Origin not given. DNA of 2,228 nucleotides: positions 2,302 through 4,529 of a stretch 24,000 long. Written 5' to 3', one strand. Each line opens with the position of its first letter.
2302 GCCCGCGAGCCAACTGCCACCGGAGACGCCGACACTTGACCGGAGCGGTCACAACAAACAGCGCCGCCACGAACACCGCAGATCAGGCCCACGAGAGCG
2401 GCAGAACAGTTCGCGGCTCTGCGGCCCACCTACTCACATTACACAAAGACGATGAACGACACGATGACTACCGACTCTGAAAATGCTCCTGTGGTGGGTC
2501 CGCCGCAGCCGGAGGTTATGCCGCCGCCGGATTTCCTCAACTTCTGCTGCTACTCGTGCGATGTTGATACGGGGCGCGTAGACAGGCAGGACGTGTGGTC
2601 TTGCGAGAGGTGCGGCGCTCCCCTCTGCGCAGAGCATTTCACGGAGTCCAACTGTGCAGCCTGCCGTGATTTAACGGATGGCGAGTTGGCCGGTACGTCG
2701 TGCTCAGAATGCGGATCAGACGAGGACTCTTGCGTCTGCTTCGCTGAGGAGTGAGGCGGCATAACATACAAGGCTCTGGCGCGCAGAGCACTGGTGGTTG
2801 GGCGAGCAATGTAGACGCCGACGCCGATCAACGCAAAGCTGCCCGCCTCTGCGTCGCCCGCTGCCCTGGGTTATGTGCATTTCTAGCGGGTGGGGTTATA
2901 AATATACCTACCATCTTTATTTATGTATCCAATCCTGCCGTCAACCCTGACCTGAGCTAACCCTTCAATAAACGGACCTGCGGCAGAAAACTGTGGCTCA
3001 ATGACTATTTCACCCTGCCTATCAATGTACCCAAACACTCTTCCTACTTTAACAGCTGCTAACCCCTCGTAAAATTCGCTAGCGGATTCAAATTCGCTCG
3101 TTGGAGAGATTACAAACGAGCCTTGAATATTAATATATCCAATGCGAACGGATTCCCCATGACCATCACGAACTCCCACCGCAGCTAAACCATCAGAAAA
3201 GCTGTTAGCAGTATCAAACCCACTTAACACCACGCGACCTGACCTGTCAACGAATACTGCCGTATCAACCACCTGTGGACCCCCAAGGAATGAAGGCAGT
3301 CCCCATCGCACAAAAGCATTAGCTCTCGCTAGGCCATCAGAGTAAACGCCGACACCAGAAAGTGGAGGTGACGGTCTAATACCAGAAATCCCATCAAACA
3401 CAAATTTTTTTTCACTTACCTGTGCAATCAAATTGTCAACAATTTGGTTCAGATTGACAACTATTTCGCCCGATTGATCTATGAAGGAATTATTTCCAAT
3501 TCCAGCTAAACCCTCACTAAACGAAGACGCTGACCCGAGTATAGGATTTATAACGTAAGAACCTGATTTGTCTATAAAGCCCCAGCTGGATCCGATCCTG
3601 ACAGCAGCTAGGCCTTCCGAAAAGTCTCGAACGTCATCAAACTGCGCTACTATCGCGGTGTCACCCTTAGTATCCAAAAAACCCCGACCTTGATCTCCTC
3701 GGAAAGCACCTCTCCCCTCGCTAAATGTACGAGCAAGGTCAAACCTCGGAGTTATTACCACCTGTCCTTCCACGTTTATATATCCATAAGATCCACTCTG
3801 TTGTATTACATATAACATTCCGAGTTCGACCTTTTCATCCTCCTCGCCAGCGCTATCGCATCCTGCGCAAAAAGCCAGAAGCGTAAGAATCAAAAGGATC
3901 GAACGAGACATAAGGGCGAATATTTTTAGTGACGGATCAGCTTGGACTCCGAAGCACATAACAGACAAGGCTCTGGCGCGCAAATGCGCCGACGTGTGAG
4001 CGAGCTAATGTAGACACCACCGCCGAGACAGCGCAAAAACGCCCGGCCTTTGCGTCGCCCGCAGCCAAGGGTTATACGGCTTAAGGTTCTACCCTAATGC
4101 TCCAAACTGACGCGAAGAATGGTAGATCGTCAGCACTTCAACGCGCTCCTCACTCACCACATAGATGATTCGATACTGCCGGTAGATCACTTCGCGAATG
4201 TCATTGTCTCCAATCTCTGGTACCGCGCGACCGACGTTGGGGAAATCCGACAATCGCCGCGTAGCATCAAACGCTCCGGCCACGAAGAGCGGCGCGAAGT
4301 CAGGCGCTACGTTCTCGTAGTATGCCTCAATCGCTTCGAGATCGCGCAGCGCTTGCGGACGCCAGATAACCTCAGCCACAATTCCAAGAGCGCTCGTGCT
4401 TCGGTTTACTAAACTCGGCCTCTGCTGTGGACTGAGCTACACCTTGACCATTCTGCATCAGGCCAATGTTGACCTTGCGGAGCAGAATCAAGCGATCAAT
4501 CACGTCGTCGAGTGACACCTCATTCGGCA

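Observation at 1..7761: Chromosomal integron: intact intI plus an open-ended array of at least 11 near-identical ~120-bp attC sites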

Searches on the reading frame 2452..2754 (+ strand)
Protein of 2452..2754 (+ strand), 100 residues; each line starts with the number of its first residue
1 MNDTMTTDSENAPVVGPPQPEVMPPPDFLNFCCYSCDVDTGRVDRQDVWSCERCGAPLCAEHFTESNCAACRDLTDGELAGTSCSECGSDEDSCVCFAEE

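Call 6: search_protein_families(library=ncbifam, proteins=[window:2452-2754:+], max_evalue=0.01)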
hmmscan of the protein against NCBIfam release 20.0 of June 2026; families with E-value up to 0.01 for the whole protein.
window:2452-2754:+ (100 aa): 0 families

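Call 7: search_protein_families(library=pfam, proteins=[window:2452-2754:+], max_evalue=0.01)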
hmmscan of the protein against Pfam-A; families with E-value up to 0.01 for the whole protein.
window:2452-2754:+ (100 aa): 0 families

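Call 53: search_protein_families(library=padloc, proteins=[window:2452-2754:+], max_evalue=0.01)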
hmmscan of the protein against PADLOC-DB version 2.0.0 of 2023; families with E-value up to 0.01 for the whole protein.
window:2452-2754:+ (100 aa): 0 families

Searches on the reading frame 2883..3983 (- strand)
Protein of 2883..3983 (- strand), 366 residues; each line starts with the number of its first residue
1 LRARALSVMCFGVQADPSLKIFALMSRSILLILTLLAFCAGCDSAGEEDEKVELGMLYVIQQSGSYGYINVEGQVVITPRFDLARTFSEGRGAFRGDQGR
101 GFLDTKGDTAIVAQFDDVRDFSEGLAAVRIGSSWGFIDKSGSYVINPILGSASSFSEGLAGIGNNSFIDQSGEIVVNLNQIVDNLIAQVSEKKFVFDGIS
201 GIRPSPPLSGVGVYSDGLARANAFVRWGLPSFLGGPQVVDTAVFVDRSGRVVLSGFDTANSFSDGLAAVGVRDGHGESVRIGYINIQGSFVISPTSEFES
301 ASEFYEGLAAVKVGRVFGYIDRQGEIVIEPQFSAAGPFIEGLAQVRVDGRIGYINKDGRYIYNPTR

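Call 6: search_protein_families(library=ncbifam, proteins=[window:2883-3983:-], max_evalue=0.01)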
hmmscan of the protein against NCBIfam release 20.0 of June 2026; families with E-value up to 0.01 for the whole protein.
window:2883-3983:- (366 aa): 0 families

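Call 7: search_protein_families(library=pfam, proteins=[window:2883-3983:-], max_evalue=0.01)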
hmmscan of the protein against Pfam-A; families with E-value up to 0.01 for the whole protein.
window:2883-3983:- (366 aa): 1 family
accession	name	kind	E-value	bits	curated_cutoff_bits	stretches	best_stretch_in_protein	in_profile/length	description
PF14903.11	WG_beta_rep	-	1.7e-58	194.7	25.6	6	317-349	1-33/35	WG containing repeat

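Call 53: search_protein_families(library=padloc, proteins=[window:2883-3983:-], max_evalue=0.01)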
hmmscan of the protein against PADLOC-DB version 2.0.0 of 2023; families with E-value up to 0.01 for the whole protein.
window:2883-3983:- (366 aa): 0 families

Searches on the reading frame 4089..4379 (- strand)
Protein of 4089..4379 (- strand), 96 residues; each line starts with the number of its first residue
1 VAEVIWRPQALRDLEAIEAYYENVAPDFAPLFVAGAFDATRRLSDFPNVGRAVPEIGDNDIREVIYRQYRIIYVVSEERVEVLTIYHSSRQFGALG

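Call 6: search_protein_families(library=ncbifam, proteins=[window:4089-4379:-], max_evalue=0.01)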
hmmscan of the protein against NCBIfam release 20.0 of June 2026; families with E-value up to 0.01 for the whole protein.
window:4089-4379:- (96 aa): 1 family
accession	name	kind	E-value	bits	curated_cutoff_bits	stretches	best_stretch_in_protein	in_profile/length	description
TIGR02385.1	RelE_StbE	subfamily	9.1e-05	22.9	27.9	1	3-85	1-81/88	type II toxin-antitoxin system mRNA interferase toxin, RelE/StbE family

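Call 7: search_protein_families(library=pfam, proteins=[window:4089-4379:-], max_evalue=0.01)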
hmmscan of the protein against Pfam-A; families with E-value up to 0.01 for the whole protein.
window:4089-4379:- (96 aa): 1 family
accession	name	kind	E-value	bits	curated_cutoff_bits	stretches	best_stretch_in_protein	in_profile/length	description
PF05016.21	ParE_toxin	-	2.6e-17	63.6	23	1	4-92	1-89/89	ParE toxin of type II toxin-antitoxin system, parDE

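Call 53: search_protein_families(library=padloc, proteins=[window:4089-4379:-], max_evalue=0.01)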
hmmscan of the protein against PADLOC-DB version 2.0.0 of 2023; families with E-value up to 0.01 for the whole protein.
window:4089-4379:- (96 aa): 0 families
